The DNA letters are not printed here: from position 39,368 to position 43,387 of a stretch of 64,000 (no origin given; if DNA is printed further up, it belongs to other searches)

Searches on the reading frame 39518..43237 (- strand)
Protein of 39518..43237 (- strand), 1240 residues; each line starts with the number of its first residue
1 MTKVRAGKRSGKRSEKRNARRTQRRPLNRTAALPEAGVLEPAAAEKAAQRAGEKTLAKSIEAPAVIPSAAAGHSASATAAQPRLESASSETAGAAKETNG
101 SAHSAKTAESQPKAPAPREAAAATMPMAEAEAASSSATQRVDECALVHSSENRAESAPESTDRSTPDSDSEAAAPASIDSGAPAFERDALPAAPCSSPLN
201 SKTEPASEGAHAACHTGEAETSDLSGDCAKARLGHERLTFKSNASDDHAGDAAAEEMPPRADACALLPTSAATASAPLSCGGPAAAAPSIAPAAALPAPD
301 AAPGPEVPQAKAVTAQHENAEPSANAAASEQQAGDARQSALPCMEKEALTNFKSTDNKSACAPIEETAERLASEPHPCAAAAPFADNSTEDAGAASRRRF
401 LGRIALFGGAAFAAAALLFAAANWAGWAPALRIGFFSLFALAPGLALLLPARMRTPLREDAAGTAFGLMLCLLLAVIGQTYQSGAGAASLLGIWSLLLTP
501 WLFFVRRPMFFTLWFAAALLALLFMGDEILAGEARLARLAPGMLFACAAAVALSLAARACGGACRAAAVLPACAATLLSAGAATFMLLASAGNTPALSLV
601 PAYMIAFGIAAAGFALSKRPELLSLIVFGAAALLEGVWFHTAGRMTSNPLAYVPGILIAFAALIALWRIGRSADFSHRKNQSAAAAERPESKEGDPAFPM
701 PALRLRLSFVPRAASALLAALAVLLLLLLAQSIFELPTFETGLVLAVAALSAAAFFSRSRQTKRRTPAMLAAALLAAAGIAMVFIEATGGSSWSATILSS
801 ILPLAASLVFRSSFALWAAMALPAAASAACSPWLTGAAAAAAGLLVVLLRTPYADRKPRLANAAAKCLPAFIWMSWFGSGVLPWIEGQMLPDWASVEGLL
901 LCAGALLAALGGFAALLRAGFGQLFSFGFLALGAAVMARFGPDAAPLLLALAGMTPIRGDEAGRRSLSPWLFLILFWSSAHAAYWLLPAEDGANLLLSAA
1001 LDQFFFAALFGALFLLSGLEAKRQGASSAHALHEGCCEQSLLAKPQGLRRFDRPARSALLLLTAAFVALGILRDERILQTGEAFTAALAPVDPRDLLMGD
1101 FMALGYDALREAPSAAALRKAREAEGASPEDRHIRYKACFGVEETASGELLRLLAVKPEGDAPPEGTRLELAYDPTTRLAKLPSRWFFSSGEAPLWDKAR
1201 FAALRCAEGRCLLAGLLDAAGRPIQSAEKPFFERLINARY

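Call 42: search_protein_families(library=pfam, proteins=[window:39518-43237:-], max_evalue=0.00001)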
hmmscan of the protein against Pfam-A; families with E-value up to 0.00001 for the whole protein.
window:39518-43237:- (1240 aa): 2 families
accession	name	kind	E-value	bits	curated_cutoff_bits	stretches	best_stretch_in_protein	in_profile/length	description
PF14345.11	GDYXXLXY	-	5.3e-14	52.7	27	1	1064-1216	2-153/153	GDYXXLXY protein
PF09925.14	DUF2157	-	1.8e-12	47.6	32.4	1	388-509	22-144/146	Predicted membrane protein (DUF2157)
